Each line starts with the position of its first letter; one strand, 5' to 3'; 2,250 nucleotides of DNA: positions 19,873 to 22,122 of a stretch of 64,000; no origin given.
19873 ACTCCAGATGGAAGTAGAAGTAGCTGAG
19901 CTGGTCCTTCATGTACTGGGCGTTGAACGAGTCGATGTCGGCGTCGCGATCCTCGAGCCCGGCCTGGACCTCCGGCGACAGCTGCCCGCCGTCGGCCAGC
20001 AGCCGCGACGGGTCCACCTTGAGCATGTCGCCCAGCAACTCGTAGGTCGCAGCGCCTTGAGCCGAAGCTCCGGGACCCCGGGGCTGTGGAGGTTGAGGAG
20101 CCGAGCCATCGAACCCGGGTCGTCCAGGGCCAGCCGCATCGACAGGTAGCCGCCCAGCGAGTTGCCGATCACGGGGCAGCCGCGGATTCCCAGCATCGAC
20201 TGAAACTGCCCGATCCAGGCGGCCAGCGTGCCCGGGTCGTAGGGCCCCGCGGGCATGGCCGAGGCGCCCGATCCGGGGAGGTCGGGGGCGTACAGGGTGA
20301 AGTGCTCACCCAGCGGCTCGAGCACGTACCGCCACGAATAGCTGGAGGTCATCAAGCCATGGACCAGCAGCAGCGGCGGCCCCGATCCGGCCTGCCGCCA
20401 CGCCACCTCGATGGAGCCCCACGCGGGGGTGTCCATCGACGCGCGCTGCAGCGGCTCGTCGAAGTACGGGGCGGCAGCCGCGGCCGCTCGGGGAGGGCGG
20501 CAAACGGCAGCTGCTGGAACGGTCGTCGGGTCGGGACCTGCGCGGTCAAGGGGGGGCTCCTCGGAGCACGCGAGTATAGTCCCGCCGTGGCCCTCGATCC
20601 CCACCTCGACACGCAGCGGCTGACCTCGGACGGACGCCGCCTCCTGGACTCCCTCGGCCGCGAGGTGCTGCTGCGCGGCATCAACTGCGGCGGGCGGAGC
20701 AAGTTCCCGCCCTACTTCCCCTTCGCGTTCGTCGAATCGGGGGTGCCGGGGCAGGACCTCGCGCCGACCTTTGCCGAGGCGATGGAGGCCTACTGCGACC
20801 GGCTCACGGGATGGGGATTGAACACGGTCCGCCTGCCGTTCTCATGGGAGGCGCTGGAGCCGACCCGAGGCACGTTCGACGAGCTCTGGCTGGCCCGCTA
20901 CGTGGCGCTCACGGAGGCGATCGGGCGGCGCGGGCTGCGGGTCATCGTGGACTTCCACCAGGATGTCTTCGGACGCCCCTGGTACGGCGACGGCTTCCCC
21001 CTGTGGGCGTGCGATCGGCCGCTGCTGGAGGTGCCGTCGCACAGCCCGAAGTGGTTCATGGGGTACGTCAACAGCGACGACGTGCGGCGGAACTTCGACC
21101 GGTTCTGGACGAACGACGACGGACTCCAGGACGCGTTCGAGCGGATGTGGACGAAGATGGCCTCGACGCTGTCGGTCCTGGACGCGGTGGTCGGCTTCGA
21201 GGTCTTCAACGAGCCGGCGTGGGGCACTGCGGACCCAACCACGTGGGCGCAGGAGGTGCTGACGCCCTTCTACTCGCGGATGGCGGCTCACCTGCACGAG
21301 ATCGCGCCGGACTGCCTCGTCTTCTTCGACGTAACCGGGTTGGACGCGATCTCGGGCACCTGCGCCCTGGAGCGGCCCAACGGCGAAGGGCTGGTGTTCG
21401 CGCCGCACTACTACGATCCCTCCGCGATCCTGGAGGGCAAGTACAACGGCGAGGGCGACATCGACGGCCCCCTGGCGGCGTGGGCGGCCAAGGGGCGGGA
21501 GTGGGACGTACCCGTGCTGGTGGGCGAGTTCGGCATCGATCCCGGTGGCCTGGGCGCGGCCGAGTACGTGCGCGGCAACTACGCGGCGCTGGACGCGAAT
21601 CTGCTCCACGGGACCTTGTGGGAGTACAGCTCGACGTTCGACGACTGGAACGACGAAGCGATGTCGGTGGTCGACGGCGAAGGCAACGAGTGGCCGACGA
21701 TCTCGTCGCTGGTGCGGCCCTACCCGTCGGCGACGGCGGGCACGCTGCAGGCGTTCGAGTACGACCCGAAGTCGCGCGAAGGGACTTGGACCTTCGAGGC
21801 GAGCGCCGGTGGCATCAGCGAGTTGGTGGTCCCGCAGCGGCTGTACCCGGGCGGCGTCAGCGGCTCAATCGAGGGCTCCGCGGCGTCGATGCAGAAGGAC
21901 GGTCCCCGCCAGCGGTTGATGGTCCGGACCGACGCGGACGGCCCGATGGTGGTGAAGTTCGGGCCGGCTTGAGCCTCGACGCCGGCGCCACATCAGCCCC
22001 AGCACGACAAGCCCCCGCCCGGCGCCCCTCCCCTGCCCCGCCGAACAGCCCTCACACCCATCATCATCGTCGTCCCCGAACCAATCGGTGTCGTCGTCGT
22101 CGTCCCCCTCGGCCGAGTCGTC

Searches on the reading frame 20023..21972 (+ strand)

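Call 19: search_protein_families(library=pfam, proteins=[window:20023-21972:+], max_evalue=0.001)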
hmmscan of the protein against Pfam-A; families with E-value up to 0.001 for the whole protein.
window:20023-21972:+ (649 aa): 2 families
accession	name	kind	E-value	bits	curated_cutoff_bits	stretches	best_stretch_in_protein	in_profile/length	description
PF00150.24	Cellulase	-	7.1e-27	95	23.5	1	253-536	22-269/272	Cellulase (glycosyl hydrolase family 5)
PF18564.7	Glyco_hydro_5_C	-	9.9e-08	32.8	22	1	565-637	1-75/87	Glycoside hydrolase family 5 C-terminal domain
